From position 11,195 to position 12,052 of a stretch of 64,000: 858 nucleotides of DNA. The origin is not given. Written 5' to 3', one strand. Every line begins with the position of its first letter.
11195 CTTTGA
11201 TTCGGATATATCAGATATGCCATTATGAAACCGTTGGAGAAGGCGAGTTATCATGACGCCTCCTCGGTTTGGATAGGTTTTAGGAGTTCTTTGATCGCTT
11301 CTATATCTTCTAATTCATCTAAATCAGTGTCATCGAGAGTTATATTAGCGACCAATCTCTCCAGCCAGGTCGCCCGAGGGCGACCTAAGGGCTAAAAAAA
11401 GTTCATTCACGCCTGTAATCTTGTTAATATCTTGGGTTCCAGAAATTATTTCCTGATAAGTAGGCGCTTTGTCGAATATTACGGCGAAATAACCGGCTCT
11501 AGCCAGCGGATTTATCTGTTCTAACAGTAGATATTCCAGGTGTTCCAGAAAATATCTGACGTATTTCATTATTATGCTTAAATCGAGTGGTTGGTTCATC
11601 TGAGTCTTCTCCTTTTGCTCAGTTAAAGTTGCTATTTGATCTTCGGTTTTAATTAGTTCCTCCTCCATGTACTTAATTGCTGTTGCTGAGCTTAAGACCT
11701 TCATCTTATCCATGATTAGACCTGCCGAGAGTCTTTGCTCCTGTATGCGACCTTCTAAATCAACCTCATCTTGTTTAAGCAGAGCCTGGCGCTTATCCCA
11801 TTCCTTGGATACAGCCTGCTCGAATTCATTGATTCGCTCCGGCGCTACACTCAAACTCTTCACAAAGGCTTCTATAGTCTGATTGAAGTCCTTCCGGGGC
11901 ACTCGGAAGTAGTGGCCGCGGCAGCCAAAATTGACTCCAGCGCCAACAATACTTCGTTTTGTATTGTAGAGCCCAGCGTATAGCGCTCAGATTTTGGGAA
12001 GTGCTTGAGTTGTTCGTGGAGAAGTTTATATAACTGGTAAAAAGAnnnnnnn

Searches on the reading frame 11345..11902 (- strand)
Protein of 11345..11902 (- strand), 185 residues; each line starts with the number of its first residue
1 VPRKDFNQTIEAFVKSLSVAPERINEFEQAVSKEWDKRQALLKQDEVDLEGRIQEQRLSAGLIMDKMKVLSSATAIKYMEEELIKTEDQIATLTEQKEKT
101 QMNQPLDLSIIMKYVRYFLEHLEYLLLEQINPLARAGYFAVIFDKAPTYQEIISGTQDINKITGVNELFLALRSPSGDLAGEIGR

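Call 3: search_protein_families(library=pfam, proteins=[window:11345-11902:-], max_evalue=1)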
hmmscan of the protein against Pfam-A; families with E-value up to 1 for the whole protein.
window:11345-11902:- (185 aa): 5 families
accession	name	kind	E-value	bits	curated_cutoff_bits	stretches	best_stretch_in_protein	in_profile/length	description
PF17530.7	NS3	-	0.0021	17.9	25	1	26-122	25-122/245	Non-structural protein NS3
PF08651.15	DASH_Duo1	-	0.014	15.7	25.4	1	5-32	11-38/74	DASH complex subunit Duo1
PF18326.6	RFX5_N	-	0.094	12.9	25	1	157-181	24-48/59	RFX5 N-terminal domain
PF20283.3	CTD7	-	0.13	12.9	27.6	1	14-61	33-80/126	C-terminal domain 7 of the ABC-three component (ABC-3C) systems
PF11642.13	Blo-t-5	-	0.48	10.9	24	1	65-123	17-76/119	Mite allergen Blo t 5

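Call 12: search_protein_families(library=ncbifam, proteins=[window:11345-11902:-], max_evalue=10)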
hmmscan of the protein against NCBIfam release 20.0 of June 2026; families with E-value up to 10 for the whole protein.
window:11345-11902:- (185 aa): 0 families

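Call 13: find_homologous_proteins(query=window:11345-11902:-, max_evalue=0.01)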
Query window:11345-11902:- (185 aa): 11 proteins with E <= 0.01 among 165 candidates.
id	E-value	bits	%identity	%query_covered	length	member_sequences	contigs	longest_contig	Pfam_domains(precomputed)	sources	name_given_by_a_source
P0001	1.7e-112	391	100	100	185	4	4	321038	-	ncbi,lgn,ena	-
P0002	1.5e-59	218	55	99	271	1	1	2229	-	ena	-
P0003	2.3e-59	218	59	95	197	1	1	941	-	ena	-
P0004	1.7e-51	192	52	92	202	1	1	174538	-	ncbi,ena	-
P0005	1.3e-42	163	47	91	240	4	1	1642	-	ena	-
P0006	1.5e-41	160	45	98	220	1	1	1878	-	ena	-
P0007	2.0e-40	156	47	93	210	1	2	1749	-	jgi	jgi:hypothetical protein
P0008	5.8e-34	135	57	62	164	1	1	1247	-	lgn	-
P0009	6.6e-34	135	48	76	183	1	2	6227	-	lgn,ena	-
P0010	8.0e-28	115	43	77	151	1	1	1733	-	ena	-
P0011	2.4e-11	62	45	44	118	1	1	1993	-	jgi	jgi:hypothetical protein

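Call 16: find_encoding_contigs(protein=P0001, flank=6000, max_places=6)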
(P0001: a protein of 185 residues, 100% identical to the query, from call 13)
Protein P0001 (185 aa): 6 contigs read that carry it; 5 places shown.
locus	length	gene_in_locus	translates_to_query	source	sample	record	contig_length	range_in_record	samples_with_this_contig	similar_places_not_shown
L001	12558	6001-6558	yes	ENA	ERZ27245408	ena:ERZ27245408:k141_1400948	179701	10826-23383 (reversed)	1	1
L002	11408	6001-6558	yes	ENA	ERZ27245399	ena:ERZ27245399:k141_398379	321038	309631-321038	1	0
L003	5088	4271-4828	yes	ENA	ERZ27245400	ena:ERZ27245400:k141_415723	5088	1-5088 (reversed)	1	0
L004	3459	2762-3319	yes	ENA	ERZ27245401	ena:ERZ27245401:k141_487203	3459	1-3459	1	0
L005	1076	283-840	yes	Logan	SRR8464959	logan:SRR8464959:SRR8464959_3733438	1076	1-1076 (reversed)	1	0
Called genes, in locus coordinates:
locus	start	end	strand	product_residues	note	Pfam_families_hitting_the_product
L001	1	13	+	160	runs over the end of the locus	PF13091:PLDc_2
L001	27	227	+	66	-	-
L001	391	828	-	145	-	-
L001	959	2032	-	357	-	-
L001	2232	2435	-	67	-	-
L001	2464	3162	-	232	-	-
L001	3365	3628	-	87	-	PF07866:DUF1653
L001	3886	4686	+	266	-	-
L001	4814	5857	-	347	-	PF00078:RVT_1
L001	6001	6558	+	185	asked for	-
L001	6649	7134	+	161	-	PF13091:PLDc_2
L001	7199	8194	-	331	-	-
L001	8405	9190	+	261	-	-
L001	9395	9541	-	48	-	-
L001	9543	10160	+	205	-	-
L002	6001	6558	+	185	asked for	-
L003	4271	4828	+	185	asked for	-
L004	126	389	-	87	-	PF07866:DUF1653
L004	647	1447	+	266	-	-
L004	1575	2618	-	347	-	PF00078:RVT_1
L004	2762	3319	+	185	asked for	-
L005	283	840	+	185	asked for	-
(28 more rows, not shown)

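Call 18: find_encoding_contigs(protein=P0004, flank=6000, max_places=3)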
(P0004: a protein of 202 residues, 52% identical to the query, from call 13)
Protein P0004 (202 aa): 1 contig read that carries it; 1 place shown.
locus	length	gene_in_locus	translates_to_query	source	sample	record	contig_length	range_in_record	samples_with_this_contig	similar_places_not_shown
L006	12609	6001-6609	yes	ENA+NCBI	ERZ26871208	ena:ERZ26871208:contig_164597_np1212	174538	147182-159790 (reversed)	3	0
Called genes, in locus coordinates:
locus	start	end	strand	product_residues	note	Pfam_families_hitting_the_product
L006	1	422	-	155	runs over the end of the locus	PF00293:NUDIX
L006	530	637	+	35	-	-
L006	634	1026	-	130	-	-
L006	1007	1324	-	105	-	PF03009:GDPD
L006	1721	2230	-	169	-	PF13238:AAA_18 (weak)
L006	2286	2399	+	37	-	-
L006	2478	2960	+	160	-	PF13091:PLDc_2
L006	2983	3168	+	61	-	-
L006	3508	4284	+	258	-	-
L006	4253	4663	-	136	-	PF00293:NUDIX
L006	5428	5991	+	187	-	PF12696:TraG-D_C (weak)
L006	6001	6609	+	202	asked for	-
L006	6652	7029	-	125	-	PF01850:PIN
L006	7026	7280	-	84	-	PF02604:PhdYeFM_antitox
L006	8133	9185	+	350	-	PF02661:Fic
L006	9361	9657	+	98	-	-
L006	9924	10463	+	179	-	PF06414:Zeta_toxin (weak), PF08433:KTI12 (weak), PF13238:AAA_18, PF13521:AAA_28 (faint), PF13671:AAA_33, PF13207:AAA_17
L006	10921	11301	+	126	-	PF01850:PIN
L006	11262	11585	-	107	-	-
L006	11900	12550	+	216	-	-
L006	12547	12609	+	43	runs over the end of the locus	-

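Call 19: find_encoding_contigs(protein=P0002, flank=3000, max_places=3)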
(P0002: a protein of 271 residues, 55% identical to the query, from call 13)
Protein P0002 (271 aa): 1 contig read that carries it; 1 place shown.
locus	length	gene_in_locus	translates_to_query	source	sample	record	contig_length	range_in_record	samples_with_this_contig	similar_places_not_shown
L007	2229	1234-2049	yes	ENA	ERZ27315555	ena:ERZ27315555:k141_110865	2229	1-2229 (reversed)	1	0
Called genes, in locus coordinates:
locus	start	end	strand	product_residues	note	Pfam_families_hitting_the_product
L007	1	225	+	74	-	?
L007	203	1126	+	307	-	PF00239:Resolvase, PF07508:Recombinase (faint)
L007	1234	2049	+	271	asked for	-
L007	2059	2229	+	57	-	?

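Call 20: find_encoding_contigs(protein=P0009, flank=6000, max_places=3)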
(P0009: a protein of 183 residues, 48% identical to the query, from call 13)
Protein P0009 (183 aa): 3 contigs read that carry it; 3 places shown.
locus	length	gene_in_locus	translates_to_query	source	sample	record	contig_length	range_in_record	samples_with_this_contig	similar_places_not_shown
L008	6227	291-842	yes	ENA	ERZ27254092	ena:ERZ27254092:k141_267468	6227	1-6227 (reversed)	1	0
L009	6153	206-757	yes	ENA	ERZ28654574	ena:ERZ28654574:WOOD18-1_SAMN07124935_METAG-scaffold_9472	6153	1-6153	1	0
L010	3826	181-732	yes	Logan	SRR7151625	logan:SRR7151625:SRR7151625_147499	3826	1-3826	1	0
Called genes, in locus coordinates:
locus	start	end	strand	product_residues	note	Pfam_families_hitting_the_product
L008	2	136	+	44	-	?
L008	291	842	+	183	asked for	-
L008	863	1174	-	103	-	-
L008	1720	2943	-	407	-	PF00768:Peptidase_S11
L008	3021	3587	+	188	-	PF04011:LemA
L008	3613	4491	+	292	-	PF01435:Peptidase_M48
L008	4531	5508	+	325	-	-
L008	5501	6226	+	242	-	?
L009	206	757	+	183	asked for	-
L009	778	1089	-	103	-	-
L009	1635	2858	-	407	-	PF00768:Peptidase_S11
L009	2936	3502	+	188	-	PF04011:LemA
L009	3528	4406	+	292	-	PF01435:Peptidase_M48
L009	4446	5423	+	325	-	-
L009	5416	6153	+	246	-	?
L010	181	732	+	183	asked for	-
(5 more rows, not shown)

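Call 32: find_related_loci(query=A1, collection=genome_contigs, flank=10000)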
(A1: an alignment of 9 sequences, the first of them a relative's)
Query A1 (271 aa) in genome_contigs; peptide patterns used: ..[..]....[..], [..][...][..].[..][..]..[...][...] (x = any residue, [..] = any of these).
191 stretches matched a pattern; 144 encode a relative of the query (tblastn E <= 1e-3); the best 80 are kept; 80 distinct loci.
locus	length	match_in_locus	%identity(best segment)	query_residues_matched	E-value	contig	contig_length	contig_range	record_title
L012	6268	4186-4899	59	1-238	3e-98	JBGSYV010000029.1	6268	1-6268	MAG: Candidatus Saccharimonadales bacterium isolate JTS-RE99 k141_659981, whole genome shotgun sequence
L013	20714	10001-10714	60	1-238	2e-97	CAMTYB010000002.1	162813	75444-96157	MAG: uncultured Candidatus Saccharibacteria bacterium isolate G04_MAG_00031 genome assembly, contig: G04_MAG_00031_00000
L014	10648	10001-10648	68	1-216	2e-97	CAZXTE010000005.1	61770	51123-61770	MAG TPA_asm: uncultured Candidatus Saccharibacteria bacterium isolate SRP173033_co2_103 genome assembly, contig: NODE_14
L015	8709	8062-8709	69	1-216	3e-94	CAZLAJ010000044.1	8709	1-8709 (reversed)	MAG TPA_asm: uncultured Gammaproteobacteria bacterium isolate SRP135725_co1_377 genome assembly, contig: NODE_11727_leng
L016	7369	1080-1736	59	1-222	1e-89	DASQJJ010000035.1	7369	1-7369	MAG TPA_asm: Candidatus Eisenbacteria bacterium isolate SMAG_U11883 k141_2654167, whole genome shotgun sequence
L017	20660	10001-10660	56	1-223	4e-87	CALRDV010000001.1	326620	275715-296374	MAG: Patescibacteria group bacterium isolate MsH-01oct19-133 genome assembly, contig: MsH-01oct19-C10, whole genome shot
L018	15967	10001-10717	55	1-238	7e-87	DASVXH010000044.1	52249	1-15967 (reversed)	MAG TPA_asm: Candidatus Saccharimonadales bacterium isolate SMAG_U2570 k141_25105, whole genome shotgun sequence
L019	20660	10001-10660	57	1-223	8e-86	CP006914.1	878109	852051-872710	Candidate division WWE3 bacterium RAAC2_WWE3_1 chromosome, complete genome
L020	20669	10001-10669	57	1-223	6e-86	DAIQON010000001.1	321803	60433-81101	MAG TPA_asm: Candidatus Saccharibacteria bacterium isolate CTOTU10846 NODE_1_length_321803_cov_9.127208, whole genome sh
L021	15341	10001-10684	53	1-231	9e-86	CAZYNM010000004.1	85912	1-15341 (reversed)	MAG TPA_asm: uncultured Pseudomonadales bacterium isolate SRP292972_co1_113 genome assembly, contig: NODE_238_length_859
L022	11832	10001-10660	55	1-223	1e-84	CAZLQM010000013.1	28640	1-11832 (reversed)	MAG TPA_asm: uncultured Gammaproteobacteria bacterium isolate SRP107338_co1_111 genome assembly, contig: NODE_1290_lengt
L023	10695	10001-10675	55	1-225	1e-83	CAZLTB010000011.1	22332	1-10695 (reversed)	MAG TPA_asm: uncultured Candidatus Saccharibacteria bacterium isolate SRP200132_co1_495 genome assembly, contig: NODE_40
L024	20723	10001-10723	50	1-244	2e-83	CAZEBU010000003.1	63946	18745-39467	MAG TPA_asm: uncultured Candidatus Saccharibacteria bacterium isolate SRP128015_co2_294 genome assembly, contig: NODE_67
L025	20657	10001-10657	54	1-222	1e-82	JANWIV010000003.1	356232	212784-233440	MAG: Candidatus Microgenomates bacterium isolate CRAIB_MAG50 c_000000048435, whole genome shotgun sequence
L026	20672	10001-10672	54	1-228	2e-81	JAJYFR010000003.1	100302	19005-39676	MAG: bacterium isolate DBS1-2.bin54 NODE_101_length_100302_cov_2.749768, whole genome shotgun sequence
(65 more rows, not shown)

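Call 44: search_protein_families(library=pfam, proteins=[L019:8918-10714:+], max_evalue=0.001)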
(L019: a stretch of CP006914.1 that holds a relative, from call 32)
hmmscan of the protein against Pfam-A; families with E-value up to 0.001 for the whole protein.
L019:8918-10714:+ (599 aa): 1 family
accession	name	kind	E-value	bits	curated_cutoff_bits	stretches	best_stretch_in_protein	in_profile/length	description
PF00239.26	Resolvase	-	4.3e-11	43.5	23.3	1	28-131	2-100/145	Resolvase, N terminal domain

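Call 49: search_solved_structures(query=L019:8918-10714:+, max_evalue=0.01)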
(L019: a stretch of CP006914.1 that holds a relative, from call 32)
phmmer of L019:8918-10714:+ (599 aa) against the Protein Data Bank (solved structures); distinct sequences matched with E-value up to 0.01: 0.

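Call 52: search_solved_structures(query=A2, max_evalue=0.01)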
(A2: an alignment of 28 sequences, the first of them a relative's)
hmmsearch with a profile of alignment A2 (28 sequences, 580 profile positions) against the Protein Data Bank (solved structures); distinct sequences matched with E-value up to 0.01: 4.
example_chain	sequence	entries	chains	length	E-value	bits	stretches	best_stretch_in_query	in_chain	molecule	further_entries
3bvp_A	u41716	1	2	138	0.00012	23.8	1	17-117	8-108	TP901-1 Integrase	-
8i4v_C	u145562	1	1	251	0.0063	18.2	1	365-461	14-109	E3 SUMO-protein ligase MMS21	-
3htk_C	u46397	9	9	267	0.0065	18.1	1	365-461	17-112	E3 SUMO-protein ligase MMS21 | MMS21 isoform 1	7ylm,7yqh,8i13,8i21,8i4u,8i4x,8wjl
7qcd_C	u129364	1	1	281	0.0072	18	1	365-461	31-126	E3 SUMO-protein ligase MMS21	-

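Call 53: search_protein_families(library=pfam, alignment_id=A2, max_evalue=0.01)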
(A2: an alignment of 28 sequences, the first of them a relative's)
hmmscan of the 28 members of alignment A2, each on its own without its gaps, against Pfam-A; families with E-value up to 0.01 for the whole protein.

A. member 1, L019:8918-10714:+ (599 aa): 1 family
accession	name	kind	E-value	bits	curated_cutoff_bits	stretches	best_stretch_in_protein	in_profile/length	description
PF00239.26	Resolvase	-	4.3e-11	43.5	23.3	1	28-131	2-100/145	Resolvase, N terminal domain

B. families by the number of members that match (of 28 scanned): 7 families
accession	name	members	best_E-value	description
PF00239.26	Resolvase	27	4.3e-11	Resolvase, N terminal domain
PF07508.19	Recombinase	17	4.4e-07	Recombinase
PF13408.12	Zn_ribbon_recom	10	5.1e-06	Recombinase zinc beta ribbon domain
PF17045.10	CEP63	1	0.0025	Centrosomal protein of 63 kDa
PF07083.16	DUF1351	1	0.0045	Protein of unknown function (DUF1351)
PF14282.11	FlxA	1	0.0057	FlxA-like protein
PF19145.5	DUF5827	1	0.0057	Family of unknown function (DUF5827)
